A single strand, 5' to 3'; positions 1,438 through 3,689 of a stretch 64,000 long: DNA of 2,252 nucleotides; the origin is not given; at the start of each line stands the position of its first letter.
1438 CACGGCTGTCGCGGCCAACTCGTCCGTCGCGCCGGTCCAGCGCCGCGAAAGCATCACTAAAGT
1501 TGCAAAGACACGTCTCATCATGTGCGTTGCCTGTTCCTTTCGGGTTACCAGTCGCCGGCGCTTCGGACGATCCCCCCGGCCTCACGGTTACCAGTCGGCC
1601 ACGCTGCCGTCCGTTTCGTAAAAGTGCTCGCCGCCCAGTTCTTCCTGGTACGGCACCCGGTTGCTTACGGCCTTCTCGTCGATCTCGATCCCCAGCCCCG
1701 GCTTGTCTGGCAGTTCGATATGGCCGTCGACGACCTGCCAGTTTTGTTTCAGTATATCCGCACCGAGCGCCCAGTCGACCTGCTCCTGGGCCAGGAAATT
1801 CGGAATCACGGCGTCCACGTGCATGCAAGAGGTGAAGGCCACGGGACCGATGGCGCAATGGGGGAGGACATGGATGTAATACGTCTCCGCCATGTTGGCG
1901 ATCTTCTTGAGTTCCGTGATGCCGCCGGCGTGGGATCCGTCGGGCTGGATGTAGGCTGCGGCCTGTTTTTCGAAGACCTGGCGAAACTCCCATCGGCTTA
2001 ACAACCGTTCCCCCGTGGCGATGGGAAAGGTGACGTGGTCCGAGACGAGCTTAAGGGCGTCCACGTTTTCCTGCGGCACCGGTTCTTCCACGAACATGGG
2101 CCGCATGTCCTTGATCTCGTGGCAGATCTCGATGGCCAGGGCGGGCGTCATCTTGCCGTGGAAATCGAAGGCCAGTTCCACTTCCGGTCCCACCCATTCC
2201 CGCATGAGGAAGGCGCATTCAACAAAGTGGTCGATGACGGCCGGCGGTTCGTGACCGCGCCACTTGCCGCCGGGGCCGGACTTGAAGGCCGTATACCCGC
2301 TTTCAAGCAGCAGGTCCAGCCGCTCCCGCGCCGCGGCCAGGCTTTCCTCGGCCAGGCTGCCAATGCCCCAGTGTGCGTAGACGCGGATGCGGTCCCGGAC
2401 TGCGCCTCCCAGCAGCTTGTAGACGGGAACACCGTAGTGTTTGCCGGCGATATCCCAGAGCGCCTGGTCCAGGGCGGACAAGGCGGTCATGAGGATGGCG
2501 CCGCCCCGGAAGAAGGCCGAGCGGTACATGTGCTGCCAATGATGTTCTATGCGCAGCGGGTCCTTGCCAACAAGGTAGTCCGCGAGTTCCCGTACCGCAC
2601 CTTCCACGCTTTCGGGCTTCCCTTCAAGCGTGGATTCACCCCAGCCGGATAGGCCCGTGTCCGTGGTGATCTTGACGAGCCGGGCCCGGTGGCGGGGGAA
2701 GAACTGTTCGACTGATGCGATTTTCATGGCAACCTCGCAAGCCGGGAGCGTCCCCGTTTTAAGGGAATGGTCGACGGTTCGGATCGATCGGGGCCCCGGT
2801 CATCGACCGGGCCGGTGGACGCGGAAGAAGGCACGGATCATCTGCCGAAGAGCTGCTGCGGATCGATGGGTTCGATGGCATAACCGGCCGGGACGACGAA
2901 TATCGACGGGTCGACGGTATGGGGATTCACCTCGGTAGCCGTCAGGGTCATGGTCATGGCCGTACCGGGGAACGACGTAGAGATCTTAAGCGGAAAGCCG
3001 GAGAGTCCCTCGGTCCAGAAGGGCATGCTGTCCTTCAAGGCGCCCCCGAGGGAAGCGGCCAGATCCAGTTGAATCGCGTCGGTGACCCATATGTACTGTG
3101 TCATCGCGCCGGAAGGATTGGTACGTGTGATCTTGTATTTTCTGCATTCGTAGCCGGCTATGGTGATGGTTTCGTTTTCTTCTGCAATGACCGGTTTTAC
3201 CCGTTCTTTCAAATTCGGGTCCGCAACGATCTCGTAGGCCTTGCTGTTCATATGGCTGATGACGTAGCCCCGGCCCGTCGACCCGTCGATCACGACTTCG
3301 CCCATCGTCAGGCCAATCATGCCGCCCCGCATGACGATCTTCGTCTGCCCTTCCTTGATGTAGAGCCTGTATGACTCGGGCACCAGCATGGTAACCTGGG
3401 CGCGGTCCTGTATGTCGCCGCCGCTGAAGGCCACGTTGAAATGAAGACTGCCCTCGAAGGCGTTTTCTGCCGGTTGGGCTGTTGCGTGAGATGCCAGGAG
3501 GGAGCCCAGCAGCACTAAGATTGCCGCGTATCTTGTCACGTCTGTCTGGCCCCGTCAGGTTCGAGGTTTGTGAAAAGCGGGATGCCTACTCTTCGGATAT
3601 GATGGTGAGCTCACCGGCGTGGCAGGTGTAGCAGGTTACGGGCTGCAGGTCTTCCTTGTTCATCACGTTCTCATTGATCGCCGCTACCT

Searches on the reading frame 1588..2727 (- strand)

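Call 30: search_protein_families(library=pfam, proteins=[window:1588-2727:-], max_evalue=0.001)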
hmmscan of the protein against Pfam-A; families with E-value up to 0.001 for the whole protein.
window:1588-2727:- (379 aa): 2 families
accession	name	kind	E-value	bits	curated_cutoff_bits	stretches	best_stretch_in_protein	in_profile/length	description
PF13378.12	MR_MLE_C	-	7.7e-62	209.3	29.4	1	136-353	5-219/219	Enolase C-terminal domain-like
PF02746.21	MR_MLE_N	-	2.3e-23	83.1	22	1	17-107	30-117/117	Mandelate racemase / muconate lactonizing enzyme, N-terminal domain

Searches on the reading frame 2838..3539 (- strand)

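Call 30: search_protein_families(library=pfam, proteins=[window:2838-3539:-], max_evalue=0.001)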
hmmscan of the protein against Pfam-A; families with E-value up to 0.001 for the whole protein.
window:2838-3539:- (233 aa): 1 family
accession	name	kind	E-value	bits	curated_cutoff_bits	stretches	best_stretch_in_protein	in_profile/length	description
PF14371.13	DUF4412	-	3.3e-08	34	21.6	1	77-220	40-191/191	Domain of unknown function (DUF4412)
